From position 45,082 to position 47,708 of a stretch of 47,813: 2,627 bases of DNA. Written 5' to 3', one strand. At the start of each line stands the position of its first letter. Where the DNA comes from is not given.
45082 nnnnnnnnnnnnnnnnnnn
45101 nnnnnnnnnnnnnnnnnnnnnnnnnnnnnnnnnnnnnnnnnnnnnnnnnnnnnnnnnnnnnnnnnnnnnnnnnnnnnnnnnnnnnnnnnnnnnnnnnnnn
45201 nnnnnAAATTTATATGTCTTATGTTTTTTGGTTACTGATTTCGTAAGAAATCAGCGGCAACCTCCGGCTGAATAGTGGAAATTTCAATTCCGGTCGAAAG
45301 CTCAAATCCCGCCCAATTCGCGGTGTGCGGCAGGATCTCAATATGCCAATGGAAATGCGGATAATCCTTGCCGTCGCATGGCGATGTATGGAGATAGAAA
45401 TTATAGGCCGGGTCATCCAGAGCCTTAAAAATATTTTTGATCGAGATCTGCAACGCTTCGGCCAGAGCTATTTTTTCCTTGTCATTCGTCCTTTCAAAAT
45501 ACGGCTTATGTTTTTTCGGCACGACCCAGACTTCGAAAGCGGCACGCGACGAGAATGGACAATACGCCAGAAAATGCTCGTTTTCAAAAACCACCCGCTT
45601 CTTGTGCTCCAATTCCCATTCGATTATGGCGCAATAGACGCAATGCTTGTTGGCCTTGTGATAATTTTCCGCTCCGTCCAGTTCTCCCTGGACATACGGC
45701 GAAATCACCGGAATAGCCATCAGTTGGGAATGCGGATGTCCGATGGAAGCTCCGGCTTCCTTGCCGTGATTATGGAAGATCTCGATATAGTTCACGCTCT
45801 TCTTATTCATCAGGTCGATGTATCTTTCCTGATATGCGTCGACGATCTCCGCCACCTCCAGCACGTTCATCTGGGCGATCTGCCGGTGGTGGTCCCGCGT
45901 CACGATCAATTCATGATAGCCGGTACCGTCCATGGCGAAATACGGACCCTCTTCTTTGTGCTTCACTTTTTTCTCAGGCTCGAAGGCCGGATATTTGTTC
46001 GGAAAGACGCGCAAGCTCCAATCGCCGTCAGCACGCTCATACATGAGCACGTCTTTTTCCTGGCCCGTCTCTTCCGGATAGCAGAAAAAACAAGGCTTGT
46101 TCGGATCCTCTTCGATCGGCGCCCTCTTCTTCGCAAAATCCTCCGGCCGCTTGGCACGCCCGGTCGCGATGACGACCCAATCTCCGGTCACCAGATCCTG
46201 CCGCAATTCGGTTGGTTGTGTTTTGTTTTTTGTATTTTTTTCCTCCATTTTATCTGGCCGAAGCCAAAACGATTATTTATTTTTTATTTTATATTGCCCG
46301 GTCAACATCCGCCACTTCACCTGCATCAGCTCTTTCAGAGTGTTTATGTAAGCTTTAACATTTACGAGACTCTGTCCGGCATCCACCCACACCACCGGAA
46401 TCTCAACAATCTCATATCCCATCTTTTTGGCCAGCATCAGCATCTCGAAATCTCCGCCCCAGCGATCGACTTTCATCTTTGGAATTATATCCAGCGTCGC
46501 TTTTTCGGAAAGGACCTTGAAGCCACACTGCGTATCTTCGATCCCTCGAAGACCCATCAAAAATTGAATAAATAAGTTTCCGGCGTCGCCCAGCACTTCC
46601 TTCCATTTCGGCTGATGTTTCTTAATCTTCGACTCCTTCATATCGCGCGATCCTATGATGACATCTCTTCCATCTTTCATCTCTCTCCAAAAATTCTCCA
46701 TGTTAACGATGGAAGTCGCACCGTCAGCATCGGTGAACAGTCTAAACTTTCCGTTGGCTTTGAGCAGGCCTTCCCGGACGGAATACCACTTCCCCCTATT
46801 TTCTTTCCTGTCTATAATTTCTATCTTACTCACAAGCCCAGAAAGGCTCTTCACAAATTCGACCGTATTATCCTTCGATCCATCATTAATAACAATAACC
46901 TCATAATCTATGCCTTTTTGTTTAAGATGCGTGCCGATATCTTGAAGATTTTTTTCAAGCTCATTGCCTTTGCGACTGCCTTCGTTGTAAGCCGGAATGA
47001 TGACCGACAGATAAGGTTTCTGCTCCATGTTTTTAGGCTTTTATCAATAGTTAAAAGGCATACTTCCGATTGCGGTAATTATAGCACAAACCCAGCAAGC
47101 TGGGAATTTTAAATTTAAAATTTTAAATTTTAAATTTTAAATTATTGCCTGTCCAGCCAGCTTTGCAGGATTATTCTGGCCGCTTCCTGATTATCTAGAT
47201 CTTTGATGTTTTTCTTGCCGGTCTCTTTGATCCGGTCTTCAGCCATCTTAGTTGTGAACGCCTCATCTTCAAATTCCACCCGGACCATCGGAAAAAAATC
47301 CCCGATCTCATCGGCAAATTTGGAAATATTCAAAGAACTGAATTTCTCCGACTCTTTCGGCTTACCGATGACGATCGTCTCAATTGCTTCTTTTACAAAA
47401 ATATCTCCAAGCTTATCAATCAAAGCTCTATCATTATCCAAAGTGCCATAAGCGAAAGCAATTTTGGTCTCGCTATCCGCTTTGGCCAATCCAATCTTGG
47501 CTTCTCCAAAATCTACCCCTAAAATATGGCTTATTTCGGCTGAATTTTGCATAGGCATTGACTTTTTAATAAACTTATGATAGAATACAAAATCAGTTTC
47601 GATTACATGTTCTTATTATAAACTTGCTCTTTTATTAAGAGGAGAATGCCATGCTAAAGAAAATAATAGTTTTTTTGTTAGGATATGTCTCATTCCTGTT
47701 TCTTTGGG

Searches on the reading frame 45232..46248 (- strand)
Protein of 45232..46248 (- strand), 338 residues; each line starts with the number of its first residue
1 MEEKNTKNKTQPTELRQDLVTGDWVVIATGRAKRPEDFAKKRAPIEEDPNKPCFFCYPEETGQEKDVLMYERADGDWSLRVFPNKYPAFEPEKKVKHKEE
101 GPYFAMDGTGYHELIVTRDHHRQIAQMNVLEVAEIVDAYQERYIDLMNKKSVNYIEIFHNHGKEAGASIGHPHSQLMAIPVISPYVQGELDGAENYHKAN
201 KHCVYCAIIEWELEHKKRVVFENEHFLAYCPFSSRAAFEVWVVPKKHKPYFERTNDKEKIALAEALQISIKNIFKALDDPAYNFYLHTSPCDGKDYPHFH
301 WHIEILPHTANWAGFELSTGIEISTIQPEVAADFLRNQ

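Call 4: search_protein_families(library=pfam, proteins=[window:45232-46248:-])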
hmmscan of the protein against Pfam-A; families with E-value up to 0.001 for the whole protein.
window:45232-46248:- (338 aa): 7 families
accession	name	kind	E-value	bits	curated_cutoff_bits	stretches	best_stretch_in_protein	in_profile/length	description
PF01087.27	GalP_UDP_transf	-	4.6e-16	60.2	22.1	1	7-178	6-179/184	Galactose-1-phosphate uridyl transferase, N-terminal domain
PF16268.10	DUF4921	-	9e-14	51.7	28.5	1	110-332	168-390/425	Domain of unknown function (DUF4921)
PF01230.28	HIT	-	1.6e-08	35.5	21.5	1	214-303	3-92/98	HIT domain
PF02744.22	GalP_UDP_tr_C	-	2.7e-07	30.9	29.2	1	194-305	6-119/165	Galactose-1-phosphate uridyl transferase, C-terminal domain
PF11969.13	DcpS_C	-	3e-06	28.1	24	1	203-312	2-108/114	Scavenger mRNA decapping enzyme C-term binding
PF16285.10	DUF4931_N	-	2.2e-05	25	24.1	1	107-179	49-121/124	Domain of unknown function (DUF4931) N-terminal domain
PF19327.4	Ap4A_phos_N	-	9e-05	22.5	23.1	1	111-183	103-164/177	Ap4A phosphorylase N-terminal domain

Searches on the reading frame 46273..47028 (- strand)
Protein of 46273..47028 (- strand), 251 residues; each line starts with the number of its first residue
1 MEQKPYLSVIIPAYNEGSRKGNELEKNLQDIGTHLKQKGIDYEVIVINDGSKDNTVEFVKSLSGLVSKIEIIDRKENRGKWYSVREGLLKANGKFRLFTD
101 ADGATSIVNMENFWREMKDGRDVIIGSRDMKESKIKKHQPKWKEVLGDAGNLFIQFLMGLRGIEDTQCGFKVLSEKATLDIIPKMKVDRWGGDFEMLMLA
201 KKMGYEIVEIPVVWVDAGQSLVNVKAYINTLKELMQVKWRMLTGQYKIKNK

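Call 4: search_protein_families(library=pfam, proteins=[window:46273-47028:-])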
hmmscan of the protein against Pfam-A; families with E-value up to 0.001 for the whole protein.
window:46273-47028:- (251 aa): 2 families
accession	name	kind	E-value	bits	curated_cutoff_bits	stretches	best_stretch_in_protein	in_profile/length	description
PF00535.33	Glycos_transf_2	-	7.9e-24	84.9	23.3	1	8-153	1-139/168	Glycosyl transferase family 2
PF10111.15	Glyco_tranf_2_2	-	0.00066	19.7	27.3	1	8-112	1-101/276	Glycosyltransferase like family 2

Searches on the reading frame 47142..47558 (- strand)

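Call 55: search_protein_families(library=pfam, proteins=[window:47142-47558:-])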
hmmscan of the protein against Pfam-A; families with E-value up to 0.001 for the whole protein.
window:47142-47558:- (138 aa): 1 family
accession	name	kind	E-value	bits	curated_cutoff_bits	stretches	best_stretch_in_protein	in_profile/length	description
PF03652.20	RuvX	-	2.9e-24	86.4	29.2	1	11-136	2-133/134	Holliday junction resolvase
